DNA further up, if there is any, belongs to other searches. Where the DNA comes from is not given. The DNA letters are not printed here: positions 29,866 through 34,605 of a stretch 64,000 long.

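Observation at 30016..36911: Three-gene two-partner-secretion locus: tpsB - secreted FecR-domain gene - atypical tpsA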

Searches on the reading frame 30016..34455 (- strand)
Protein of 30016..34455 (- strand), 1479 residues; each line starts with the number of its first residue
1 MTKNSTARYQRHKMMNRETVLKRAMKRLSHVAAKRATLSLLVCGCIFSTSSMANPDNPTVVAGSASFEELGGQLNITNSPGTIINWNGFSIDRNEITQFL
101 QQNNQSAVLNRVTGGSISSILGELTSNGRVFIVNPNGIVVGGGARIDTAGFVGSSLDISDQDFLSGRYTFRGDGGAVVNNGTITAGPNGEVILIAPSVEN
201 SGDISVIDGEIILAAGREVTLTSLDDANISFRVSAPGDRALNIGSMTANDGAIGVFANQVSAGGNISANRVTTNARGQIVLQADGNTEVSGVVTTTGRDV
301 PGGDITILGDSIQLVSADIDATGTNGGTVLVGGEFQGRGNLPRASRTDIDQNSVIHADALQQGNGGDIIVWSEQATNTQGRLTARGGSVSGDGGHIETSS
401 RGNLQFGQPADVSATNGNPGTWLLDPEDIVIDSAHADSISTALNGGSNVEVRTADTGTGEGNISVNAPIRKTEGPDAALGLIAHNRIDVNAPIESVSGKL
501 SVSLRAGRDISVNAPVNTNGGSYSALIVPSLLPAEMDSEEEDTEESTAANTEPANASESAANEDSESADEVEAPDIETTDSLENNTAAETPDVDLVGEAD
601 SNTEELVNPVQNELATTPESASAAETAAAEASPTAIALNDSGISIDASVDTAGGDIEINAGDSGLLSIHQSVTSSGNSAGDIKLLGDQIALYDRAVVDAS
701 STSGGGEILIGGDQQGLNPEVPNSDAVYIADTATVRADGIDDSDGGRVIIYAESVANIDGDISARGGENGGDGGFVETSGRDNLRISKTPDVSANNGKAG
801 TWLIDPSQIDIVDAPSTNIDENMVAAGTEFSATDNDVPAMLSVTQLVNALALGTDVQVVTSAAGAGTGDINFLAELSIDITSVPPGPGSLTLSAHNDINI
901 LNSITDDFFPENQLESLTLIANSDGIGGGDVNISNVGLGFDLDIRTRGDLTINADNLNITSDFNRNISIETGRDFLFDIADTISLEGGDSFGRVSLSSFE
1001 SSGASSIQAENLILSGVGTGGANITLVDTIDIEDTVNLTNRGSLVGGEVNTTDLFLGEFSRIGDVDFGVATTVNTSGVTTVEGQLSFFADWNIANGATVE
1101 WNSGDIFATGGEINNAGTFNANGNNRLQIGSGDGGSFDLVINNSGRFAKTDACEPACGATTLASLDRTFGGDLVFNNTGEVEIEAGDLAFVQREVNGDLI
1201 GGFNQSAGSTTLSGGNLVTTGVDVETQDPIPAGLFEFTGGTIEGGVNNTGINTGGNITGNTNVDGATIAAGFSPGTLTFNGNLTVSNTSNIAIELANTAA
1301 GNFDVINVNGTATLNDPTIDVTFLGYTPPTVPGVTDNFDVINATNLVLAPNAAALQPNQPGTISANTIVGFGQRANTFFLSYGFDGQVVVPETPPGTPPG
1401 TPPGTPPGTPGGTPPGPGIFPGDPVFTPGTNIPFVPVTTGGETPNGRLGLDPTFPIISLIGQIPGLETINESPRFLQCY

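Call 7: search_protein_families(library=pfam, proteins=[window:30016-34455:-], max_evalue=0.01)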
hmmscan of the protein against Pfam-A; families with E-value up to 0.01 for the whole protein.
window:30016-34455:- (1479 aa): 1 family
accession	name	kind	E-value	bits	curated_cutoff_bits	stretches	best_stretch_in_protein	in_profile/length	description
PF05860.19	TPS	-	4.4e-26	92.8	33.5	1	67-286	16-243/252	TPS secretion domain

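Call 8: search_protein_families(library=ncbifam, proteins=[window:30016-34455:-], max_evalue=0.01)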
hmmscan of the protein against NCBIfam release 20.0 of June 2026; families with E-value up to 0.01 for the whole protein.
window:30016-34455:- (1479 aa): 1 family
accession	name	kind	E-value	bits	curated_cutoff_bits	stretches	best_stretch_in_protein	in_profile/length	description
TIGR01901.1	adhes_NPXG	domain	1.5e-20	72.9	29.1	1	84-158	2-78/79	filamentous hemagglutinin N-terminal domain-containing protein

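Call 40: search_solved_structures(query=window:30016-34455:-, max_evalue=0.01)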
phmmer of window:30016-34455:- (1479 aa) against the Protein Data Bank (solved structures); distinct sequences matched with E-value up to 0.01: 5.
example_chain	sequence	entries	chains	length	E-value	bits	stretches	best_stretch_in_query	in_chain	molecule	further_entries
2odl_A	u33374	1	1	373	2.1e-62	214.4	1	59-401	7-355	Adhesin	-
8vba_A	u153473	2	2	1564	2.4e-61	210.9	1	37-523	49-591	EtpA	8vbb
8cpk_A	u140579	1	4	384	1.2e-54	188.7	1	54-407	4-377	EtpA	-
4i84_A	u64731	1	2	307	1.2e-22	82.7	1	55-285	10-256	Heme/hemopexin-binding protein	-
4rm6_A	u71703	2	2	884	2e-20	75.3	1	55-285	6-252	Heme/hemopexin-binding protein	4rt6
